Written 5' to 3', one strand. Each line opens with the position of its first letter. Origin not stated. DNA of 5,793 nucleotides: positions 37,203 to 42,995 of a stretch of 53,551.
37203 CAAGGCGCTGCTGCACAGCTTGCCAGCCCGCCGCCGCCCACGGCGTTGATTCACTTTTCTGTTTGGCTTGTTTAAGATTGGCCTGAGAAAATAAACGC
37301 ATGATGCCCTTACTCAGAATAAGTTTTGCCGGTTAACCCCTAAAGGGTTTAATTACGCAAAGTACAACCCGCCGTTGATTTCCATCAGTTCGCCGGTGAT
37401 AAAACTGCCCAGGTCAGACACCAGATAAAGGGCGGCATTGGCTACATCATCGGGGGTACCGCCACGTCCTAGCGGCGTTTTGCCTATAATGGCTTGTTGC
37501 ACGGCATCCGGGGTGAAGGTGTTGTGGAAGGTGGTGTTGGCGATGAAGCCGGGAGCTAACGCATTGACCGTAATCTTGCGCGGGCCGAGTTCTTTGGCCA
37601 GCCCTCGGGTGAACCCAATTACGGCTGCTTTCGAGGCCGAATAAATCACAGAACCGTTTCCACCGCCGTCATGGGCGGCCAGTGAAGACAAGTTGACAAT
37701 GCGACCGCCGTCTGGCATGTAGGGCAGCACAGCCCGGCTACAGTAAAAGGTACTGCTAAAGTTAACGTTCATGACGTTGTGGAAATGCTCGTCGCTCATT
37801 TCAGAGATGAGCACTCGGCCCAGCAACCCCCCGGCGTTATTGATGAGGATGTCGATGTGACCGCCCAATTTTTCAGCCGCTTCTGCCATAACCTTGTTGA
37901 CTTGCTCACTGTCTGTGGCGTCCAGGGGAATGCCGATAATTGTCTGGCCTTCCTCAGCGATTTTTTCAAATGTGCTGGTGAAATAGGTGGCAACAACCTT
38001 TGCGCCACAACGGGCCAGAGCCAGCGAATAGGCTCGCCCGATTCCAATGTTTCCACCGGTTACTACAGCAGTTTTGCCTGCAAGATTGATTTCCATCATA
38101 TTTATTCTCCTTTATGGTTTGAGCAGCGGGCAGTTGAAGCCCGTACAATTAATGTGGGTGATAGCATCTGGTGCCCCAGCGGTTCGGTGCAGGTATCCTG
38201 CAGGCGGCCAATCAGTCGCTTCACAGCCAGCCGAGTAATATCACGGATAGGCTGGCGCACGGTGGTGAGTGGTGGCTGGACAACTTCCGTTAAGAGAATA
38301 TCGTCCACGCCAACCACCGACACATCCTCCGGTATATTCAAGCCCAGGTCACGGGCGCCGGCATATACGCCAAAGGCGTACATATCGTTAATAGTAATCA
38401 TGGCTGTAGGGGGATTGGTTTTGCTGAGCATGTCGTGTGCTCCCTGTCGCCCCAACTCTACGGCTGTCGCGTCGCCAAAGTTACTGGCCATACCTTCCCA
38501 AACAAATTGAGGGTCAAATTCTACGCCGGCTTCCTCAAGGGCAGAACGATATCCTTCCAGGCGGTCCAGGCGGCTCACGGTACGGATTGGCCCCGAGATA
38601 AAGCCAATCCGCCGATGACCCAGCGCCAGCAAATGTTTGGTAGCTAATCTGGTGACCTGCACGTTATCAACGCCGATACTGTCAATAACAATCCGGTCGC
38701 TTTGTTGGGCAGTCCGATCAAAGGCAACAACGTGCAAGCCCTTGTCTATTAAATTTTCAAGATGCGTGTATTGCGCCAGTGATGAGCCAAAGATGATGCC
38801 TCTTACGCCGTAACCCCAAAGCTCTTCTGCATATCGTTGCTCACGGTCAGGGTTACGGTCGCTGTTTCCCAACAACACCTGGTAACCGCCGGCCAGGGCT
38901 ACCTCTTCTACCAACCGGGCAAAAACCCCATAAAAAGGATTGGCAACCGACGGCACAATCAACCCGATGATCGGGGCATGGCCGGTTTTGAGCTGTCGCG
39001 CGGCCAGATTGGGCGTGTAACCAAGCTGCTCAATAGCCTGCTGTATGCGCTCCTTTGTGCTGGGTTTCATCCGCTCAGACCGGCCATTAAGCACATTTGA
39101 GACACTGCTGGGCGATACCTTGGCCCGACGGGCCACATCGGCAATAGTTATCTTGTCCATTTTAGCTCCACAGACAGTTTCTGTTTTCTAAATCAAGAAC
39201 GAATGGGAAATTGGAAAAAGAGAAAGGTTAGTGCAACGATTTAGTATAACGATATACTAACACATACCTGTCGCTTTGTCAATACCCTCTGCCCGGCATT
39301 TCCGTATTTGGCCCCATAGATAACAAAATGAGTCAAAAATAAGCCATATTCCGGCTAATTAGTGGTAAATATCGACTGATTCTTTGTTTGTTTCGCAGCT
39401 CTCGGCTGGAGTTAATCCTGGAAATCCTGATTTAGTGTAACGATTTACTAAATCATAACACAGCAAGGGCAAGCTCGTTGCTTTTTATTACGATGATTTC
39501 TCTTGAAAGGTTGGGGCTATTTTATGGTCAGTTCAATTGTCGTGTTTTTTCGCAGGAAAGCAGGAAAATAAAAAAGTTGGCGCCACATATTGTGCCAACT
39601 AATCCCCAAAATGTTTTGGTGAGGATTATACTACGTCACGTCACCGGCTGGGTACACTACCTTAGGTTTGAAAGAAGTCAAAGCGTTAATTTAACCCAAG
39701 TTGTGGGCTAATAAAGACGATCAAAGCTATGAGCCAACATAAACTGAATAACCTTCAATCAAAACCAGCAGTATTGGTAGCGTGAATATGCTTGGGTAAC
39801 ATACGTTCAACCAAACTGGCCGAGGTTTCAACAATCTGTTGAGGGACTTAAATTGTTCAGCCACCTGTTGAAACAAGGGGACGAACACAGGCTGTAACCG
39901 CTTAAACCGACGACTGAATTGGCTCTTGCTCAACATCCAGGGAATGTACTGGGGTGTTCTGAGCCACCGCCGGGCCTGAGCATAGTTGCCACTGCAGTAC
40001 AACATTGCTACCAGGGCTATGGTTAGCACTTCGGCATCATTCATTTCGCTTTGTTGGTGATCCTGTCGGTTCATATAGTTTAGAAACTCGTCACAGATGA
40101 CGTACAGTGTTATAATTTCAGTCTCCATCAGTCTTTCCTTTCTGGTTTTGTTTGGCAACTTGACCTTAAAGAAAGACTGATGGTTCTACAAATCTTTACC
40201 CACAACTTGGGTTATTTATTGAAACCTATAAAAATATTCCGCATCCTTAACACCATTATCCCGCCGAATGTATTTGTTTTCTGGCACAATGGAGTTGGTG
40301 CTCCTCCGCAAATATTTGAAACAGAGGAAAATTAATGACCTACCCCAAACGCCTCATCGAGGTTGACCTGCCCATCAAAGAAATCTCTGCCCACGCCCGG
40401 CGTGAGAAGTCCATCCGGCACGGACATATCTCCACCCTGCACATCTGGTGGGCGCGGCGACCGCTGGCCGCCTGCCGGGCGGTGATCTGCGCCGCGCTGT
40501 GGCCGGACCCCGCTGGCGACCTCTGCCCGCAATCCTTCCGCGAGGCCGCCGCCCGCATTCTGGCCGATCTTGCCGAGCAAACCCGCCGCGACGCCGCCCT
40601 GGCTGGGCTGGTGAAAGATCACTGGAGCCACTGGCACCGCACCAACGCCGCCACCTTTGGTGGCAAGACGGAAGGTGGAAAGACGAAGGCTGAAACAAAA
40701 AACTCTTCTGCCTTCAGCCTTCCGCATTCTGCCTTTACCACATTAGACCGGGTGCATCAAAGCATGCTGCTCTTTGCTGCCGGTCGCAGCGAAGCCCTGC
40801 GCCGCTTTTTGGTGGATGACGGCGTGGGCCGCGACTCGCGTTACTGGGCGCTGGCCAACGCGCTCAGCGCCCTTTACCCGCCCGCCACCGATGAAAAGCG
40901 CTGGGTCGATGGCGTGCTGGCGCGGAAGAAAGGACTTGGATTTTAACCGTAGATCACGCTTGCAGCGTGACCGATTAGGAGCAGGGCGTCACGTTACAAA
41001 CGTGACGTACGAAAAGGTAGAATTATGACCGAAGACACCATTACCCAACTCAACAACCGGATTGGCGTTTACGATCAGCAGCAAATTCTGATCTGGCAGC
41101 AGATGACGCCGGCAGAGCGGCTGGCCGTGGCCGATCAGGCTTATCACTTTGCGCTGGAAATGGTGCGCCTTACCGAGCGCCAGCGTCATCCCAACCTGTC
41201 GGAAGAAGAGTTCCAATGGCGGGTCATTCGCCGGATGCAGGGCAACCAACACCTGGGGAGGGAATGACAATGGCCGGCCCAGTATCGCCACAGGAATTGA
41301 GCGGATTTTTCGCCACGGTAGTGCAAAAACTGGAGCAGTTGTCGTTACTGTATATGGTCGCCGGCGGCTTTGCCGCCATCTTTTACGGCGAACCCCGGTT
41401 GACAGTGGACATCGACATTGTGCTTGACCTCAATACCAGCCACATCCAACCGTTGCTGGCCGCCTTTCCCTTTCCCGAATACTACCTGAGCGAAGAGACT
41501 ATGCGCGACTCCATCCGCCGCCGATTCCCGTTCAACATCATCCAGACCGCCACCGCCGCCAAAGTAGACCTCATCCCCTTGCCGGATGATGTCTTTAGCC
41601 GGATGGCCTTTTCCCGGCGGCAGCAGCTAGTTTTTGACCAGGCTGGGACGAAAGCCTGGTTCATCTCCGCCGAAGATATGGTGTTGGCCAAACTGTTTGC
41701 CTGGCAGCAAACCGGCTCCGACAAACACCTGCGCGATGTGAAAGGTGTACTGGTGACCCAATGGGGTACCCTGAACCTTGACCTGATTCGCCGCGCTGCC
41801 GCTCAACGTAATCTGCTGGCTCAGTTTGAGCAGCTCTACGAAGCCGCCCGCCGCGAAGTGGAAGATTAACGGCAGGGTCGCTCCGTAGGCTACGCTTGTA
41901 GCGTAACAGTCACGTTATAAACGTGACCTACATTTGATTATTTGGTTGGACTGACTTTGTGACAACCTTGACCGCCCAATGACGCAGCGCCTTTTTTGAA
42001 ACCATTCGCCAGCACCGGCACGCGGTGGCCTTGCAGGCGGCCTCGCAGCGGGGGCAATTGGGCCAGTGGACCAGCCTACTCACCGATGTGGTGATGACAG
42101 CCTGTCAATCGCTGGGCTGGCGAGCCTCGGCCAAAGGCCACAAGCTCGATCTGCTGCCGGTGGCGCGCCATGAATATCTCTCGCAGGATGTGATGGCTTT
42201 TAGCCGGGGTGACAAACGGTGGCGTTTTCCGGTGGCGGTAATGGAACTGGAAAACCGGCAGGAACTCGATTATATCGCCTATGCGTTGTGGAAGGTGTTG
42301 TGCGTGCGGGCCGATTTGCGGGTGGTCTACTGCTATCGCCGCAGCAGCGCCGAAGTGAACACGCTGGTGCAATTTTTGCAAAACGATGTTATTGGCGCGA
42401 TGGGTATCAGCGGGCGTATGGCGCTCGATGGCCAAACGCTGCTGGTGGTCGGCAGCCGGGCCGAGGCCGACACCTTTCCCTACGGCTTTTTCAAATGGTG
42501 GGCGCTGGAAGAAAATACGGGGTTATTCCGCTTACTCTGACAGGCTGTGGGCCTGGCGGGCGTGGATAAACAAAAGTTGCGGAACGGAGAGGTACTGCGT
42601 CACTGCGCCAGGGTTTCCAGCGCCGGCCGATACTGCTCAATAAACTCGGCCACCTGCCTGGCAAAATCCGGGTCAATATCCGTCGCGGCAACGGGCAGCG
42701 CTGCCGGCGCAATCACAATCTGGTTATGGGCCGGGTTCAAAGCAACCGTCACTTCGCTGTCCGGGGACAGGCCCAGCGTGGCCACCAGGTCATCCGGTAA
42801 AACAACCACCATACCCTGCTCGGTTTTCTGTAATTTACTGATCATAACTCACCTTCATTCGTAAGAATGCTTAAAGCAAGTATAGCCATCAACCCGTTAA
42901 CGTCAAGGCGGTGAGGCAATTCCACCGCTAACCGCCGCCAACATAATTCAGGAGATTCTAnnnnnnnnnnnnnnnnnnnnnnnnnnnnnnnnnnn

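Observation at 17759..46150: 53-bp direct repeats plus a displaced MFS 5' end bracket a roughly 28.3-kb island carrying the polysaccharide operon and the defence/mobile debris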

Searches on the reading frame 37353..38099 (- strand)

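Call 9: search_protein_families(library=pfam, proteins=[window:37353-38099:-])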
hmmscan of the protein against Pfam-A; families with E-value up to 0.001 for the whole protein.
window:37353-38099:- (248 aa): 4 families
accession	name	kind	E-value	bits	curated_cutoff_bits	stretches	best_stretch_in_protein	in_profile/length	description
PF13561.12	adh_short_C2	-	9.9e-62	209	27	1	19-245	7-235/236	Enoyl-(Acyl carrier protein) reductase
PF00106.31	adh_short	-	8.3e-52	176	26.6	1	9-193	1-188/195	short chain dehydrogenase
PF23441.1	SDR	-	5.2e-09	36.3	27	1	51-246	60-256/258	SDR-like rossmann domain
PF08659.16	KR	-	6.1e-09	36.5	22.6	1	10-163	2-159/180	KR domain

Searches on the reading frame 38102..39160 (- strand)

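Call 9: search_protein_families(library=pfam, proteins=[window:38102-39160:-])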
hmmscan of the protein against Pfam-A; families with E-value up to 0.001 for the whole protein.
window:38102-39160:- (352 aa): 5 families
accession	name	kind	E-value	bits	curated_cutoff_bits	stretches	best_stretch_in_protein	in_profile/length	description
PF13377.12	Peripla_BP_3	-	8.2e-35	120.8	26.5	1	175-343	2-167/167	Periplasmic binding protein-like domain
PF00532.27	Peripla_BP_1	-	8e-26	91.6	22.2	1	64-308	3-249/281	Periplasmic binding proteins and sugar binding domain of LacI family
PF00356.27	LacI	-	2e-15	56.8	27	1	5-51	1-46/46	Bacterial regulatory proteins, lacI family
PF13407.12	Peripla_BP_4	-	3.4e-15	56.7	35.1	1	65-286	1-217/258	Periplasmic binding protein domain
PF13560.12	HTH_31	-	0.00014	22.5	27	1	5-39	16-50/64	Helix-turn-helix domain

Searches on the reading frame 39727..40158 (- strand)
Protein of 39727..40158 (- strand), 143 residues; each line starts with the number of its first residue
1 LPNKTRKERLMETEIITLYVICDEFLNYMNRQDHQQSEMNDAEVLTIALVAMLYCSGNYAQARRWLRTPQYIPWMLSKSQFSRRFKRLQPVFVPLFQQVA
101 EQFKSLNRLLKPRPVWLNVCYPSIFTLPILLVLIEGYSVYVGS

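Call 9: search_protein_families(library=pfam, proteins=[window:39727-40158:-])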
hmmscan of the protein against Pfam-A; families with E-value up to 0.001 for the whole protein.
window:39727-40158:- (143 aa): 0 families

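Call 23: search_protein_families(library=pfam, proteins=[window:39727-40158:-], max_evalue=10)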
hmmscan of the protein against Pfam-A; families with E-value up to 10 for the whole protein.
window:39727-40158:- (143 aa): 3 families
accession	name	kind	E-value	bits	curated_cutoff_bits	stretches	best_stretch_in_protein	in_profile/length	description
PF07721.20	TPR_4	-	0.012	16.6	27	1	45-67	3-25/26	Tetratricopeptide repeat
PF02468.20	PsbN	-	0.18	12.1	25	1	126-142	10-26/43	Photosystem II reaction centre N protein (psbN)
PF13374.12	TPR_10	-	0.22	12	27.5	1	49-67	8-26/42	Tetratricopeptide repeat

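Call 77: search_protein_families(library=ncbifam, proteins=[window:39727-40158:-], max_evalue=0.001)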
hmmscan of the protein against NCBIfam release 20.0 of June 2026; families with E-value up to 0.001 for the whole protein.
window:39727-40158:- (143 aa): 1 family
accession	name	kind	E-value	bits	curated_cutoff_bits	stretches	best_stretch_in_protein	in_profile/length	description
NF033520.1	transpos_IS982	equivalog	4.1e-05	23.3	130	1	41-105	2-68/243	IS982 family transposase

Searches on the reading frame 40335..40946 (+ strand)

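Call 9: search_protein_families(library=pfam, proteins=[window:40335-40946:+])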
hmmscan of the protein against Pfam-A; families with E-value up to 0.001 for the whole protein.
window:40335-40946:+ (203 aa): 1 family
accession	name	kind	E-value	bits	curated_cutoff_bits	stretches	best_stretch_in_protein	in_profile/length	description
PF06634.17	DUF1156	-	8.3e-24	84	24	1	12-63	2-54/73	Protein of unknown function (DUF1156)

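Call 76: search_protein_families(library=padloc, proteins=[window:40335-40946:+], max_evalue=0.001)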
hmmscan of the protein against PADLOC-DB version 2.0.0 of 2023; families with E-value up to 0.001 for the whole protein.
window:40335-40946:+ (203 aa): 5 families
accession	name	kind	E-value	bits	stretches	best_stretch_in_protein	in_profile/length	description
PDLC00660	HmaB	-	6.9e-24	81.8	1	3-69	7-72/967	DNA-adenine methylase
PDLC00661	HmaB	-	9.7e-24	81.3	1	3-63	6-66/973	DNA-adenine methylase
PDLC03233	MTase_II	-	2.1e-07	27.9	1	3-60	30-86/731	Type II methyltransferase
PDLC03352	MTase_II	-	7.7e-05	18.7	1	10-59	9-58/1023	Type II methyltransferase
PDLC02189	DUF1156_MTase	-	0.0008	15.7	0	7-58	14-67/944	-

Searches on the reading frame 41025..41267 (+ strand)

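Call 23: search_protein_families(library=pfam, proteins=[window:41025-41267:+], max_evalue=10)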
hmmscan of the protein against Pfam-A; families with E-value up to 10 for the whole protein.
window:41025-41267:+ (80 aa): 2 families
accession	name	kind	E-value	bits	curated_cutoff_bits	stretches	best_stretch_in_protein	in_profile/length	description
PF18993.5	Rv0078B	-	3.4e-08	33.8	27.1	1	26-72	2-48/63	Rv0078B-related antitoxin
PF06945.18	DUF1289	-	0.26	11.6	27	1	19-38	23-42/47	Protein of unknown function (DUF1289)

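Call 76: search_protein_families(library=padloc, proteins=[window:41025-41267:+], max_evalue=0.001)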
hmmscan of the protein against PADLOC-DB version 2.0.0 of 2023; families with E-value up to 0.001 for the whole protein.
window:41025-41267:+ (80 aa): 0 families

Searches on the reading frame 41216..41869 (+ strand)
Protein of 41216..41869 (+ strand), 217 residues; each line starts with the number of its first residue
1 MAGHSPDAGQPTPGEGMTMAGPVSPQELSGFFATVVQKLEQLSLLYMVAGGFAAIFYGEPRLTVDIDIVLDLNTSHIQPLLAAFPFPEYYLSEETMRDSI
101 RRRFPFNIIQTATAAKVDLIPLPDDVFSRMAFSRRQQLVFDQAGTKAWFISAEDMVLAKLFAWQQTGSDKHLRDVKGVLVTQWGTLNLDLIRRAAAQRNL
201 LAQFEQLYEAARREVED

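Call 9: search_protein_families(library=pfam, proteins=[window:41216-41869:+])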
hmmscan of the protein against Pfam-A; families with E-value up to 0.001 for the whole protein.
window:41216-41869:+ (217 aa): 2 families
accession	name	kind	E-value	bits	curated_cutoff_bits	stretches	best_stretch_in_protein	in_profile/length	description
PF08843.17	AbiEii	-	4.1e-06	27.3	22.5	1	48-204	17-192/238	Nucleotidyl transferase AbiEii toxin, Type IV TA system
PF19502.5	DUF6036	-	4.5e-06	27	23.6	1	41-199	19-138/164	Nucleotidyltransferase of unknown function (DUF6036)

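Call 76: search_protein_families(library=padloc, proteins=[window:41216-41869:+], max_evalue=0.001)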
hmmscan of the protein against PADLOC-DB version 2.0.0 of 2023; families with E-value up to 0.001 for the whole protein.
window:41216-41869:+ (217 aa): 0 families

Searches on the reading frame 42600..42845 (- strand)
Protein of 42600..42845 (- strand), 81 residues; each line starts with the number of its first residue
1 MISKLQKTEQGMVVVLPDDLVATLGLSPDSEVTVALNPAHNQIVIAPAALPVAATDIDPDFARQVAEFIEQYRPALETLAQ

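Call 23: search_protein_families(library=pfam, proteins=[window:42600-42845:-], max_evalue=10)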
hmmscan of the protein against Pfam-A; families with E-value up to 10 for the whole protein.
window:42600-42845:- (81 aa): 1 family
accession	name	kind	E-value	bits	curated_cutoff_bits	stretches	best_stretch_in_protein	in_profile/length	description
PF04014.23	MazE_antitoxin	-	0.019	15.4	24.7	1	14-47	10-42/48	Antidote-toxin recognition MazE, bacterial antitoxin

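Call 76: search_protein_families(library=padloc, proteins=[window:42600-42845:-], max_evalue=0.001)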
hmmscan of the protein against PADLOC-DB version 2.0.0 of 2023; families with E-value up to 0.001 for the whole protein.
window:42600-42845:- (81 aa): 0 families
